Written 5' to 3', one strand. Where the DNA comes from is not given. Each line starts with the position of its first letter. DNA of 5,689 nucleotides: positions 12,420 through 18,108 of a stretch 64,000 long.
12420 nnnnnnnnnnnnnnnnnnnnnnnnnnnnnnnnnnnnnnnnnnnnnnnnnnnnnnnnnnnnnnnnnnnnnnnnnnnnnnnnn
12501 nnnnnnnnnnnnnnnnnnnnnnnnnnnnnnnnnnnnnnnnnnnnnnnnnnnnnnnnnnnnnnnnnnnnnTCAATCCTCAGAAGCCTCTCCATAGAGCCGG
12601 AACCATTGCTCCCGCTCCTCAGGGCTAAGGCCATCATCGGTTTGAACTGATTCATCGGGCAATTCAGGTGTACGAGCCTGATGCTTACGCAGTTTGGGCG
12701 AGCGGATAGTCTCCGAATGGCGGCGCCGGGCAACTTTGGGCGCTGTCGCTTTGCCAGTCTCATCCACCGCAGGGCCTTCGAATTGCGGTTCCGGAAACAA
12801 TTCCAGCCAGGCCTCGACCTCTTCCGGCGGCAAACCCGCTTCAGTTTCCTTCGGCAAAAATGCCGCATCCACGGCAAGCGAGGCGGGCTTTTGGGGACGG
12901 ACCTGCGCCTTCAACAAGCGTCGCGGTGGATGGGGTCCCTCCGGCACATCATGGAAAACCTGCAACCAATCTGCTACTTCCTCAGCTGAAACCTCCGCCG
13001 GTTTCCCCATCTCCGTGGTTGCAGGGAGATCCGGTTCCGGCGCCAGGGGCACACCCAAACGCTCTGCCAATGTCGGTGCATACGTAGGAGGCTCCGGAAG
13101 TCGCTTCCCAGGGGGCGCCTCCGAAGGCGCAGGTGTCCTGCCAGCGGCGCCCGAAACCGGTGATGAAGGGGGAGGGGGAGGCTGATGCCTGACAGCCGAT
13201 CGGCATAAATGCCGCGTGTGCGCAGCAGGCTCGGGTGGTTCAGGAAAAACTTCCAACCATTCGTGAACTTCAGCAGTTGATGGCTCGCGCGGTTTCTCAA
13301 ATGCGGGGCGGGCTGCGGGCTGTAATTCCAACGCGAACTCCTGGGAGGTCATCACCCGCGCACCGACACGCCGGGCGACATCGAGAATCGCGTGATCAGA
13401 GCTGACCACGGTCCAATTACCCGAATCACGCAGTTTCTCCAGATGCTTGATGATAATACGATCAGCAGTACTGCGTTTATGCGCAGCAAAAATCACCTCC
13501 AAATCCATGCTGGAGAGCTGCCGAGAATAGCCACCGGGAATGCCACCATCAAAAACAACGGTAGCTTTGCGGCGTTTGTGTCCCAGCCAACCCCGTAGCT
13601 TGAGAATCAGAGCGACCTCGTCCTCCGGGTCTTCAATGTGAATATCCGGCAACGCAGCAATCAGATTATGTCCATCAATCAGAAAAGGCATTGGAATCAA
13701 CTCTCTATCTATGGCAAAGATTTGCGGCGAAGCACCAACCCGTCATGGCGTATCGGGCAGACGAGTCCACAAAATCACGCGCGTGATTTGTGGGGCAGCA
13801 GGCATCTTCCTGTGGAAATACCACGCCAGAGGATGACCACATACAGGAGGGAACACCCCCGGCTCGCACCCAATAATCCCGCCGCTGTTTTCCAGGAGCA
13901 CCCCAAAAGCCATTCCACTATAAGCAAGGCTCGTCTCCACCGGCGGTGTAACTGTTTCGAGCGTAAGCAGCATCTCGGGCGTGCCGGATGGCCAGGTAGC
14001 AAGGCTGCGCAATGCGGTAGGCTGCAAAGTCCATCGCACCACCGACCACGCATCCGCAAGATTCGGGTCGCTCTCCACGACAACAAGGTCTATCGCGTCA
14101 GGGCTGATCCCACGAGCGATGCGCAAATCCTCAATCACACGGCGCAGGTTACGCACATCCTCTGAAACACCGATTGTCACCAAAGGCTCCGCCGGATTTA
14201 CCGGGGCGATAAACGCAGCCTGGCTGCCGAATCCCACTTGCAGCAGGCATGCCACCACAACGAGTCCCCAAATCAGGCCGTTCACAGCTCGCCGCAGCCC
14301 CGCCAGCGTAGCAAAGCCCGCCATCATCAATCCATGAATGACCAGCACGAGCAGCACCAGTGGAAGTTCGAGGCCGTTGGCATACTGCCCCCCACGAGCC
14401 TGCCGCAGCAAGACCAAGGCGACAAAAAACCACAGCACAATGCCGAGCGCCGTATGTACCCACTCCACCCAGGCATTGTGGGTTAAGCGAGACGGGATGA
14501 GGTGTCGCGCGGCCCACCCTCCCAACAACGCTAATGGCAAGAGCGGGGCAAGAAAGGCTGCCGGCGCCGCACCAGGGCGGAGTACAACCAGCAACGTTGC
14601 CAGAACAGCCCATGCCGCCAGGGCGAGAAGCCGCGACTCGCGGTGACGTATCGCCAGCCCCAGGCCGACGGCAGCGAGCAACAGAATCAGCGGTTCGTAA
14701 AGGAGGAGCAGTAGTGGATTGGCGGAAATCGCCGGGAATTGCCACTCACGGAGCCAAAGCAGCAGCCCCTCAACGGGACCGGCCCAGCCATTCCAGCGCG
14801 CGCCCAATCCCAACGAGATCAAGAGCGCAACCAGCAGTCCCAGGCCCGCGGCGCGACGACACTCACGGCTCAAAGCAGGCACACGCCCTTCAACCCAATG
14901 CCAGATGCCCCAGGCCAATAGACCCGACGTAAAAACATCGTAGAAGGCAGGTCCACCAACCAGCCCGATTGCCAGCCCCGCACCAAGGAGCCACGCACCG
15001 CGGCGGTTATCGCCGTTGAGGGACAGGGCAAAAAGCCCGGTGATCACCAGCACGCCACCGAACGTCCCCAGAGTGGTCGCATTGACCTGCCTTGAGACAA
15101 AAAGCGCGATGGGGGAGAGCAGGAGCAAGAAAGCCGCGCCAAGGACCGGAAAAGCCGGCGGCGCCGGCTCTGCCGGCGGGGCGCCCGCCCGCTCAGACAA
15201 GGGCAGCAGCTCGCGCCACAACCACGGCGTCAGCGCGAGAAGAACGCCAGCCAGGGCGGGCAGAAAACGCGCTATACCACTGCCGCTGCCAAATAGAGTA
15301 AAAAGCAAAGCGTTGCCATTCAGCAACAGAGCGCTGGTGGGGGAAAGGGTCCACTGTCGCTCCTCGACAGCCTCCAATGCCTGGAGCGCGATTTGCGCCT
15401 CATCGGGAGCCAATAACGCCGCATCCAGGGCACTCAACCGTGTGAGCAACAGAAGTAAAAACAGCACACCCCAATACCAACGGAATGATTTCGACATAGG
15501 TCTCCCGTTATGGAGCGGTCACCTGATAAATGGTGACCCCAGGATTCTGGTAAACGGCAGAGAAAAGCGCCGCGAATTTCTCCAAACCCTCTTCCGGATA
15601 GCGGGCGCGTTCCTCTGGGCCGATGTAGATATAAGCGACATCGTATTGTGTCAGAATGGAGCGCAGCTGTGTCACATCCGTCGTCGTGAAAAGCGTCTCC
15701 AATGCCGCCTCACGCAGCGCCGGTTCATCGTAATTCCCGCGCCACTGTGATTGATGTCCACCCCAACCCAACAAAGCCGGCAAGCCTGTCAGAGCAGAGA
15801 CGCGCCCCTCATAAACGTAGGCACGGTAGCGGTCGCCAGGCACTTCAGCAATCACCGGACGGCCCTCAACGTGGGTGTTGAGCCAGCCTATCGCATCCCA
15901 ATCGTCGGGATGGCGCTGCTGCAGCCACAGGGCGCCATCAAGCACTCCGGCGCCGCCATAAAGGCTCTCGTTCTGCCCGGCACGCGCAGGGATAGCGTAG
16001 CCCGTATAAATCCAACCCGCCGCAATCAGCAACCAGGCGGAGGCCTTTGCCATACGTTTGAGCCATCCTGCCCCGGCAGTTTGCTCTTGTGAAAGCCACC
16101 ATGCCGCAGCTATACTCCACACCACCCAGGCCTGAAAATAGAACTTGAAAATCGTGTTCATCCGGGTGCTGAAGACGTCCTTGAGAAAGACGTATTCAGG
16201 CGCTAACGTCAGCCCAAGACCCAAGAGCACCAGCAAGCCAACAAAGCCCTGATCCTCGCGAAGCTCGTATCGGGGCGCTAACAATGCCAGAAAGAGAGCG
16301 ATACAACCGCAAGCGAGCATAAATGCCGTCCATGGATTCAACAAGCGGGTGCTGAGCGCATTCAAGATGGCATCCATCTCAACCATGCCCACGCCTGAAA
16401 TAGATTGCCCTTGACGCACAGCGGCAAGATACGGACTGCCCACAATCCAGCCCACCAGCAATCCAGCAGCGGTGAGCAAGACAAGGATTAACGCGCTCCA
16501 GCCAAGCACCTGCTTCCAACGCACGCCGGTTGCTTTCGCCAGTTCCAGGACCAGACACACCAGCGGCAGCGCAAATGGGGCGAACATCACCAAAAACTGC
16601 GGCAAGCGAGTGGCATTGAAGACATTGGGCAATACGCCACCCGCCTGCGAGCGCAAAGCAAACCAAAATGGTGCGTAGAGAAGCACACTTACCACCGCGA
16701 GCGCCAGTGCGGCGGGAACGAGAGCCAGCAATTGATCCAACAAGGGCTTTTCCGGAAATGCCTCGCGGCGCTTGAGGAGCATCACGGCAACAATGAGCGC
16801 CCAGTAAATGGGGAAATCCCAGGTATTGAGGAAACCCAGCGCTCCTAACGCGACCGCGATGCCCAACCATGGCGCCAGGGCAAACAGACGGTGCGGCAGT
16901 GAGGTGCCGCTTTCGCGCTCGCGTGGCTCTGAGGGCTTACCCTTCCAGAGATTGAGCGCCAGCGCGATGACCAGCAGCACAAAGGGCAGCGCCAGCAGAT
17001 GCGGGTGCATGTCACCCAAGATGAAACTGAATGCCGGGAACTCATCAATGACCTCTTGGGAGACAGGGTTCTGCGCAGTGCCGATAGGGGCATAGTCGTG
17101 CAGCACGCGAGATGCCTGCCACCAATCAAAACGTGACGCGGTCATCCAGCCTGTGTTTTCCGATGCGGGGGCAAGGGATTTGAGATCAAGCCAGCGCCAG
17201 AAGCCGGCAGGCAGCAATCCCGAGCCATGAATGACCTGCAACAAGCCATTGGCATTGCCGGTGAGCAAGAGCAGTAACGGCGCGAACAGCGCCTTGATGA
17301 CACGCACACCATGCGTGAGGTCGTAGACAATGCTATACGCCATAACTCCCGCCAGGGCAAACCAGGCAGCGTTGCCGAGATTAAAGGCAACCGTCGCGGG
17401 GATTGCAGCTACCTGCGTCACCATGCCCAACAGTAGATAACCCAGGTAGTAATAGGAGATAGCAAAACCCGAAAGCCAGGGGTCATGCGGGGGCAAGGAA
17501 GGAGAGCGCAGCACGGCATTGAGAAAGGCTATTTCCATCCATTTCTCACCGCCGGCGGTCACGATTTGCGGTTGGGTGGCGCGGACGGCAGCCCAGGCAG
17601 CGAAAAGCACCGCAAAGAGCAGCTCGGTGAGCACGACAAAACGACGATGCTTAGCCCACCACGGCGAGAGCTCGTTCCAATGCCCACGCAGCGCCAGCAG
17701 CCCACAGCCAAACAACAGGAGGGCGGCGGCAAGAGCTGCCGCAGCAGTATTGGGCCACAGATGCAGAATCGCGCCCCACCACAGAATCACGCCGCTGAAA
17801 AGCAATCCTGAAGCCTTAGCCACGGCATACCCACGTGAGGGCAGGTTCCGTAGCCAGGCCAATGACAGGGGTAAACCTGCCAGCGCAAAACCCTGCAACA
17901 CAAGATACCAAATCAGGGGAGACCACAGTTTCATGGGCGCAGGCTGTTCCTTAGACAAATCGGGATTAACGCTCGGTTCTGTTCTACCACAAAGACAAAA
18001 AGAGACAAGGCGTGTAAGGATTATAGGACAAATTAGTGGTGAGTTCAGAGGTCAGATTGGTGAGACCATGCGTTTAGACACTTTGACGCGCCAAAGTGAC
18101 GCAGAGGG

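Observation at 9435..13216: Local cluster of eight copies of a 14-15 bp palindrome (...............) read in every frame across four genes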

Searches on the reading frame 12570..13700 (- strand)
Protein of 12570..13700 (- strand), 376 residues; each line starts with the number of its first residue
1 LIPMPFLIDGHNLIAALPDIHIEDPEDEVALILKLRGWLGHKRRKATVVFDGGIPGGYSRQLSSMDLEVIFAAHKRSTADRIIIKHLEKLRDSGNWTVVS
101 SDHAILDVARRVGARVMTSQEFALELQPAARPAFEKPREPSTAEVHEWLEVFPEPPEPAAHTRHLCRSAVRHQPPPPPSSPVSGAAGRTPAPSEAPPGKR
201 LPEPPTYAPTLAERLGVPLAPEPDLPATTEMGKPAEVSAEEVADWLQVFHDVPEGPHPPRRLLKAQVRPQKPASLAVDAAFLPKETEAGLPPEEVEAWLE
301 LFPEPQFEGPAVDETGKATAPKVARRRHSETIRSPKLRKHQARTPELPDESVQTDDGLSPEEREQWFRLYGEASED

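Call 10: search_protein_families(library=pfam, proteins=[window:12570-13700:-])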
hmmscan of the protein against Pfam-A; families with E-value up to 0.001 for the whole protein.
window:12570-13700:- (376 aa): 1 family
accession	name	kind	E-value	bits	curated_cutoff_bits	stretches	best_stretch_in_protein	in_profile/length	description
PF05991.17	NYN_YacP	-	1.4e-15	58.2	24.6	1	7-135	2-136/166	YacP-like NYN domain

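Call 26: list_cluster_members(proteins=[P0001, window:12570-13700:-, window:11211-11819:+])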
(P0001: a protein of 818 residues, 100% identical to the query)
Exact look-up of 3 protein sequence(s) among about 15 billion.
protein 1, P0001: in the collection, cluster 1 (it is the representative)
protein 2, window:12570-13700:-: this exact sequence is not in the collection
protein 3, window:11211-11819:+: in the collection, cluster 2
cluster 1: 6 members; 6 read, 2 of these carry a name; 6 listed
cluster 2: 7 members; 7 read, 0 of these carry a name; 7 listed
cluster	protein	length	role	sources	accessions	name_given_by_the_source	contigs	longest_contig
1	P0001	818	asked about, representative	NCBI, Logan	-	-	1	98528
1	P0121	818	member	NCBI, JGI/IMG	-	S-DNA-T family DNA segregation ATPase FtsK/SpoIIIE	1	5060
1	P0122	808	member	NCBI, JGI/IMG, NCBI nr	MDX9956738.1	MAG: DNA translocase FtsK 4TM domain-containing protein [Anaerolineae bacterium] | S-DNA-T family DNA segregation ATPase FtsK/SpoIIIE | DNA translocase FtsK 4TM domain-containing protein [Anaerolineae bacterium]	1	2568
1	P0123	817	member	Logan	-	-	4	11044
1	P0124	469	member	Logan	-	-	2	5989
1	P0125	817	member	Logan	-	-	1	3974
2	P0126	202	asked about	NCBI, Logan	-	-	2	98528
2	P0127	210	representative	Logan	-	-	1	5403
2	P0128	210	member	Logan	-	-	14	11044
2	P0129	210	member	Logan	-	-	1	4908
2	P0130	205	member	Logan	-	-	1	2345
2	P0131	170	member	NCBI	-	-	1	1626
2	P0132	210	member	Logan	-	-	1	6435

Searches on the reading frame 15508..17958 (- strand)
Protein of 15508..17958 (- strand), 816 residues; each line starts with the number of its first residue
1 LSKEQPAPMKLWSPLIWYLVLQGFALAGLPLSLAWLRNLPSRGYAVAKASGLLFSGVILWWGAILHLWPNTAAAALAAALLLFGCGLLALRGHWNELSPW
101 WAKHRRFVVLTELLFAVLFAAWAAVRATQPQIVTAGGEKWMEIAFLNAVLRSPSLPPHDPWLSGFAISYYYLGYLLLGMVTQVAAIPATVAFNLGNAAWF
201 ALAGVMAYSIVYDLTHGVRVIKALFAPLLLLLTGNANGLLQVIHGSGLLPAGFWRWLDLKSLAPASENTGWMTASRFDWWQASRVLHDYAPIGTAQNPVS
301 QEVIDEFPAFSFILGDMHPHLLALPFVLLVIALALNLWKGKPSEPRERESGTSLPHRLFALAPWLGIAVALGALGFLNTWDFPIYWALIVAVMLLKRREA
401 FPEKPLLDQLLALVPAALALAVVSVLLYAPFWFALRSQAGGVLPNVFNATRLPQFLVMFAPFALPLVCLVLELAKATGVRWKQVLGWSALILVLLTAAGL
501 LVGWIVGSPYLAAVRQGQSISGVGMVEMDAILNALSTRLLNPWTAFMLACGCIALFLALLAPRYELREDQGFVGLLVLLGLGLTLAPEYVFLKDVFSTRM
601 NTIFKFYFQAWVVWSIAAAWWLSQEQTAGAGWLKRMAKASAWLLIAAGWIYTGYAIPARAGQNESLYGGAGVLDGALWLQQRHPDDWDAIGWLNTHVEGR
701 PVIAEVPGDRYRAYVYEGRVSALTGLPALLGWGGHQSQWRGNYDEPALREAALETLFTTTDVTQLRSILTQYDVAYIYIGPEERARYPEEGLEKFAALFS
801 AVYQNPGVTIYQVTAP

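Call 10: search_protein_families(library=pfam, proteins=[window:15508-17958:-])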
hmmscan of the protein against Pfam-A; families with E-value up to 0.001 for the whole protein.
window:15508-17958:- (816 aa): 1 family
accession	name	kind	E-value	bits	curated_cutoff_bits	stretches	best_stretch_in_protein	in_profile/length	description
PF10060.15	DUF2298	-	2.6e-107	360.2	27.8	1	56-614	3-488/488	Uncharacterized membrane protein (DUF2298)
